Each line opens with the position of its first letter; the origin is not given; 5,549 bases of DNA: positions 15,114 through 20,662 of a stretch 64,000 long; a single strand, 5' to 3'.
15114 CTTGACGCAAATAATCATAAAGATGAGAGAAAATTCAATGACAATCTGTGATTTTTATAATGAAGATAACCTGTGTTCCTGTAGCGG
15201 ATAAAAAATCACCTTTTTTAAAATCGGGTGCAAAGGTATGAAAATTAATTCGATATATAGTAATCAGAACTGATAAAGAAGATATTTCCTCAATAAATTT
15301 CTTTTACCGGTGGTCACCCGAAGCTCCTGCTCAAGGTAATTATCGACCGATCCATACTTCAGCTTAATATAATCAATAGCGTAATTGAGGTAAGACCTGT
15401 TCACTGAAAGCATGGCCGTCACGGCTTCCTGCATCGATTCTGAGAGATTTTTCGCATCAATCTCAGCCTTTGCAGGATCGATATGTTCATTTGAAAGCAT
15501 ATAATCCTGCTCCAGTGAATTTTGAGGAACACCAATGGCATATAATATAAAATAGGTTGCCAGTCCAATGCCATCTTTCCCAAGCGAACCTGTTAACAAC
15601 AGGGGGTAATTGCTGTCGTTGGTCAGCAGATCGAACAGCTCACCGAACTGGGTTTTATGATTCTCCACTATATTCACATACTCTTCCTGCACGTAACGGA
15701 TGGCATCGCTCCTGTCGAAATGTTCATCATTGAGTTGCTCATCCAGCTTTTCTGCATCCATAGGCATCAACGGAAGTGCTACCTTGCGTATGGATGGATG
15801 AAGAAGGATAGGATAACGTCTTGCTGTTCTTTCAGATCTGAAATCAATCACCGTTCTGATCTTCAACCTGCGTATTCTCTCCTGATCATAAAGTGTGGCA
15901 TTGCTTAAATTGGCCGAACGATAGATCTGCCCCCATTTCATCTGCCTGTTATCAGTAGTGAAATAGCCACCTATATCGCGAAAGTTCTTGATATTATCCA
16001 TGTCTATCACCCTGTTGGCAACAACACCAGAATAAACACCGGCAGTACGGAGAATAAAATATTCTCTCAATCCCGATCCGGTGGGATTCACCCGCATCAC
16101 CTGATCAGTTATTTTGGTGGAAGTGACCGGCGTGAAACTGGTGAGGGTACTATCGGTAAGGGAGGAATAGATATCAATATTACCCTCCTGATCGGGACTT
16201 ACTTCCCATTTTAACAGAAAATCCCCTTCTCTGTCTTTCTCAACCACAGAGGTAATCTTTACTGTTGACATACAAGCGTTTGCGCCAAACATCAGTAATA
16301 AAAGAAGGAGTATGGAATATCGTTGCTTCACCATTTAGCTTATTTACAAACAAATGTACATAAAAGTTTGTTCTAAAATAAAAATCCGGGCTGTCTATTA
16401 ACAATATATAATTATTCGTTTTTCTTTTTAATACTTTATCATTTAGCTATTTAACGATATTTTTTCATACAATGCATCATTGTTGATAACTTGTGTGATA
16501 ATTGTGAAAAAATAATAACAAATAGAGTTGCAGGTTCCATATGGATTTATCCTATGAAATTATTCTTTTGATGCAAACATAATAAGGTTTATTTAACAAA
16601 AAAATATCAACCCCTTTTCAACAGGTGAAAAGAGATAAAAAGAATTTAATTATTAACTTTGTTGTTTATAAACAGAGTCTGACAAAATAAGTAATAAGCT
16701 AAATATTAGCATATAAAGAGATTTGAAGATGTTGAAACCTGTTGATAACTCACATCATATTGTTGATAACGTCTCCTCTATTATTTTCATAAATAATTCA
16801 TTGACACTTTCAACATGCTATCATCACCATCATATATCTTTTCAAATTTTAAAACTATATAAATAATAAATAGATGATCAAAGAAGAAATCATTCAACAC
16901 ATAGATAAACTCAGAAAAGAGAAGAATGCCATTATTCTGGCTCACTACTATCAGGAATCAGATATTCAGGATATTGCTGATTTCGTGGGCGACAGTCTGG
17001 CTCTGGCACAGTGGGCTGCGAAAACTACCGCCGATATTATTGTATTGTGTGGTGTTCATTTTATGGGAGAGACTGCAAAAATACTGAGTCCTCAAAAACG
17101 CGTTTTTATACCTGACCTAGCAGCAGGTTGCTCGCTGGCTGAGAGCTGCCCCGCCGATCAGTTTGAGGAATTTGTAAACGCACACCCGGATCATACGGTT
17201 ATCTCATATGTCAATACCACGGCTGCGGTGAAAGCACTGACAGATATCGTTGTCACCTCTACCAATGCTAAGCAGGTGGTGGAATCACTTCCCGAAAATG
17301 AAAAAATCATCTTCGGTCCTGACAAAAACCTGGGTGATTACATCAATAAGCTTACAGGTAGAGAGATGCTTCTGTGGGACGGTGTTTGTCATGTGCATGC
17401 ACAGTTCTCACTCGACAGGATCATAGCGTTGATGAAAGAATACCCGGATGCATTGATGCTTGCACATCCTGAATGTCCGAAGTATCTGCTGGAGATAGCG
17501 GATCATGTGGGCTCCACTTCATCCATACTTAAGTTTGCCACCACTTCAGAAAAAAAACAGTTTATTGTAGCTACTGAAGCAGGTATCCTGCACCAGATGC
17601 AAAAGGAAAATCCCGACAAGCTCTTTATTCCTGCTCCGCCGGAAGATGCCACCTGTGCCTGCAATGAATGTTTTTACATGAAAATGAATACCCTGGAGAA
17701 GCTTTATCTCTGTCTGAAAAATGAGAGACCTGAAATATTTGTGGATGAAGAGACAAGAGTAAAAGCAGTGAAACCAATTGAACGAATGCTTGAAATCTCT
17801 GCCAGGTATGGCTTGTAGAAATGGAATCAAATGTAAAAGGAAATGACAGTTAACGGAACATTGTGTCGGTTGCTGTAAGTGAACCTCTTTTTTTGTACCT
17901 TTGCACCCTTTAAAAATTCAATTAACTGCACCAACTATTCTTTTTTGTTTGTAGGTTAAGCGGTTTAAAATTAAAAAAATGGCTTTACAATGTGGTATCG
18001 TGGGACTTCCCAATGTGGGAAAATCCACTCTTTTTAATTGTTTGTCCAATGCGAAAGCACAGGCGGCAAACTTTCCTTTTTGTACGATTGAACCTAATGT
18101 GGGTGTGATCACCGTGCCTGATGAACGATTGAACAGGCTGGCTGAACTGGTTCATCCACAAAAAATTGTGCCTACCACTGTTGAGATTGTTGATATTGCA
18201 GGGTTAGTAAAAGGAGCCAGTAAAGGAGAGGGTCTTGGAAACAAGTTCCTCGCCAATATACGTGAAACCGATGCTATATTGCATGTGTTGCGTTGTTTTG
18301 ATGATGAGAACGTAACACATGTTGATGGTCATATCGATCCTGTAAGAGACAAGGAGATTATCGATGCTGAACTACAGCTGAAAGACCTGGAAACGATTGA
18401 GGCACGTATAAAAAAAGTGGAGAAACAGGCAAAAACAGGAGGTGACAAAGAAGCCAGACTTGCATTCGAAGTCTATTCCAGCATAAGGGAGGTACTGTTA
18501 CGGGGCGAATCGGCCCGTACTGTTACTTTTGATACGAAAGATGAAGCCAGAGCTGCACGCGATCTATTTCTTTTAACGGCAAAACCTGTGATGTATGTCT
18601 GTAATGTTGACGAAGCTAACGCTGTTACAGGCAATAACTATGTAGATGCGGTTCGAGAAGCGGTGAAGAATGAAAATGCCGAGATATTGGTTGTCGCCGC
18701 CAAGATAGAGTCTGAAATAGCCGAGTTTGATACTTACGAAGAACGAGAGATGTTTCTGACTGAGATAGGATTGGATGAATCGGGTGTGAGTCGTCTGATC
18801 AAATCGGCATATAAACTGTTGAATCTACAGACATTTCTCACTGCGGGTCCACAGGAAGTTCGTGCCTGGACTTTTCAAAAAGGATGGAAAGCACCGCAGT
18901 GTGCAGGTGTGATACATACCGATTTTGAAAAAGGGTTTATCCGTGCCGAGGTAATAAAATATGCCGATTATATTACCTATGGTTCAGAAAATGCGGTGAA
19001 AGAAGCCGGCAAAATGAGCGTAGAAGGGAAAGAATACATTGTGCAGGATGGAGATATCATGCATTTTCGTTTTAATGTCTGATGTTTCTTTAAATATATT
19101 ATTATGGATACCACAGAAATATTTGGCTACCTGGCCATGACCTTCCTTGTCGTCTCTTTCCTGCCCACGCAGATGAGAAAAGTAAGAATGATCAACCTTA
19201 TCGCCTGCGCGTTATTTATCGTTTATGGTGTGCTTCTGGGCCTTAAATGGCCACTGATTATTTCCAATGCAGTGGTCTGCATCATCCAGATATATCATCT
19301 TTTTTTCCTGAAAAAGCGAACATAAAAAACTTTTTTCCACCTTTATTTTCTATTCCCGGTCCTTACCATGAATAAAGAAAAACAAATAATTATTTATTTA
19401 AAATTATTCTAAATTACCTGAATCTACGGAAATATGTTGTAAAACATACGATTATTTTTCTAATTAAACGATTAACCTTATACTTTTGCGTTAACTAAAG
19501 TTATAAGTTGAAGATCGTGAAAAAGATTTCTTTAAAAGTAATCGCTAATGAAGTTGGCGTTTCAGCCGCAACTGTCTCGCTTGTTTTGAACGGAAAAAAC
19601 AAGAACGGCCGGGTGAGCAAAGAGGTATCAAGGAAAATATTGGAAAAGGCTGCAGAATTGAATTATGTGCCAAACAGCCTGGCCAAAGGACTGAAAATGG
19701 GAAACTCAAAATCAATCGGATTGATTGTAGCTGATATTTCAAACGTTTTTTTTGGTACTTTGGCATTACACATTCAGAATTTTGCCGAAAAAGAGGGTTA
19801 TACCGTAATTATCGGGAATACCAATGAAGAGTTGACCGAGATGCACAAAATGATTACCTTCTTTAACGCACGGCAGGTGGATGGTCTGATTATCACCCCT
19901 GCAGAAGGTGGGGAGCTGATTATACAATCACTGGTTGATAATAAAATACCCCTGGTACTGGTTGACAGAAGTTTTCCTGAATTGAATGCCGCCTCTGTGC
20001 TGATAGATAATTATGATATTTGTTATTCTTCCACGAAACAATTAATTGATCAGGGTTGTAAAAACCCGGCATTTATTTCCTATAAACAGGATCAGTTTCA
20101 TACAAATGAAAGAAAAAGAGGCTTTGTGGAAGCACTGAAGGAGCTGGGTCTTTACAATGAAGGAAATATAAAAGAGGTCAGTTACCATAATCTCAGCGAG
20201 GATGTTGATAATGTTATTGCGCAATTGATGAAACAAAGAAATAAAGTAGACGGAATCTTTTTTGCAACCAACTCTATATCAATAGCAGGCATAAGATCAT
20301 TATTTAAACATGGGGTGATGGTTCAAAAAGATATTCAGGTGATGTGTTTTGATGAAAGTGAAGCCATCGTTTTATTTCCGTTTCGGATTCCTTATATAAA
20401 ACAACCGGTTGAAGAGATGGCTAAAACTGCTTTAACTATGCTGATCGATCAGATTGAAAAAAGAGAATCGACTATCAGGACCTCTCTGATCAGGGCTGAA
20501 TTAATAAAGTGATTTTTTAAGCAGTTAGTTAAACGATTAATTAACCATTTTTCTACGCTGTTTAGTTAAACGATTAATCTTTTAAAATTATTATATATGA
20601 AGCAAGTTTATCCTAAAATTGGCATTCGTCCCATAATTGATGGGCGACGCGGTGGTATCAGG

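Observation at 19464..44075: LacI-controlled PUL with three GH172 (DUF2961) paralogs plus FucI and a FucP-like permease: candidate D-arabinofuranoside (D-arabinan-type) utilisation system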

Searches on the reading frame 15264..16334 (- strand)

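Call 4: search_protein_families(library=pfam, proteins=[window:15264-16334:-], max_evalue=0.01)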
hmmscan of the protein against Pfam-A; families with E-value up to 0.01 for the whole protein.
window:15264-16334:- (356 aa): 2 families
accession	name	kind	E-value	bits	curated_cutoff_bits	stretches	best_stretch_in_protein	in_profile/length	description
PF13350.11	Y_phosphatase3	-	2.9e-55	188.3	22.2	1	110-353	1-239/240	Tyrosine phosphatase family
PF03162.18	Y_phosphatase2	-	0.0063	16.6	27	0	136-258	13-107/165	Tyrosine phosphatase family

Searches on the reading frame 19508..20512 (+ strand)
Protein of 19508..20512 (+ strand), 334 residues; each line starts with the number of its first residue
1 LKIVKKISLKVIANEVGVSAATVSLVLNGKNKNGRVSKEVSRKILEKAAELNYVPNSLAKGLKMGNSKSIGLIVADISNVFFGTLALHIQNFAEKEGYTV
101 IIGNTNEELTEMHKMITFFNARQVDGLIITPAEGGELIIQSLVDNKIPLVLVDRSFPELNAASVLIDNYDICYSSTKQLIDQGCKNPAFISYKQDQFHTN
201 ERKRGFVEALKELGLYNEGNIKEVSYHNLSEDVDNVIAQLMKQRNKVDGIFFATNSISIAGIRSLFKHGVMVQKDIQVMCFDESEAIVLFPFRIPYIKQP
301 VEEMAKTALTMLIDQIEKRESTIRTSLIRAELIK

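Call 3: search_protein_families(library=pfam, proteins=[window:19508-20512:+], max_evalue=0.01)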
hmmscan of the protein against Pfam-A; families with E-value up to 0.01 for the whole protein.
window:19508-20512:+ (334 aa): 4 families
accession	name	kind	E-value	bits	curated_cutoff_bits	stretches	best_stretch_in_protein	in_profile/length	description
PF00532.27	Peripla_BP_1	-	1.3e-22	81.1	22.2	1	68-334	2-279/281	Periplasmic binding proteins and sugar binding domain of LacI family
PF13377.12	Peripla_BP_3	-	8.4e-20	71.9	26.5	1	177-333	2-162/167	Periplasmic binding protein-like domain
PF13407.12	Peripla_BP_4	-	1.3e-18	67.9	35.1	1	70-288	1-223/258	Periplasmic binding protein domain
PF00356.27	LacI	-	7.5e-11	42.1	27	1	9-56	2-46/46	Bacterial regulatory proteins, lacI family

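Call 13: search_protein_families(library=ncbifam, proteins=[window:19508-20512:+], max_evalue=0.001)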
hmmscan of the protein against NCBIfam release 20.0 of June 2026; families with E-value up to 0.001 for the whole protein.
window:19508-20512:+ (334 aa): 20 families
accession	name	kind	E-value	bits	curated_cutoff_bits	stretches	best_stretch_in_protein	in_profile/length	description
NF047341.1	lactose_RbsR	equivalog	3.7e-52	177.7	382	1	5-334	1-324/331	ribose utilization transcriptional repressor RbsR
TIGR02417.1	fruct_sucro_rep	subfamily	3.6e-48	164.5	389.55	1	9-332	2-323/327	D-fructose-responsive transcription factor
NF051853.1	TransRegUriRCory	equivalog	3.4e-44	151.3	550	1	8-333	2-319/327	transcriptional regulator UriR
NF007979.0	PRK10703.1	equivalog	2.6e-42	145.1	501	1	9-333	4-326/341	HTH-type transcriptional repressor PurR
NF008452.0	PRK11303.1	equivalog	2.4e-41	142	385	1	8-329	2-322/332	catabolite repressor/activator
NF007449.0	PRK10014.1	subfamily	5.9e-41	140.6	310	1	1-334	1-340/342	Mal regulon transcriptional regulator MalI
TIGR01481.1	ccpA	equivalog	1.6e-39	136.2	442.35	1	9-320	5-311/330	catabolite control protein A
NF008269.0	PRK11041.1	equivalog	1.1e-38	133.2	436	1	5-333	8-332/342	DNA-binding transcriptional regulator CytR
NF007743.0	PRK10423.1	equivalog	2e-38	132.3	531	1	9-332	4-324/330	ribose operon transcriptional repressor RbsR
NF052440.1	TransRegGNTRPSEAE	equivalog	3.7e-38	131.4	400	1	6-321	5-316/333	HTH-type transcriptional regulator GntR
NF008002.0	PRK10727.1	equivalog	8.1e-32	110.6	557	1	9-327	4-318/341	HTH-type transcriptional regulator GalR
NF007706.0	PRK10401.1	equivalog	3.6e-31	108.7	555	1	7-311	2-302/346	HTH-type transcriptional regulator GalS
NF007075.0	PRK09526.1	subfamily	8.4e-30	103.9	340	1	4-333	3-326/358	LacI family DNA-binding transcriptional regulator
NF047913.1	TransRegIdnR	equivalog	2e-29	102.9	500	1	5-322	4-315/331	DNA-binding transcriptional regulator IdnR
NF011563.0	PRK14987.1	equivalog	1.7e-18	67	433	1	5-317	4-310/331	gluconate operon transcriptional repressor GntR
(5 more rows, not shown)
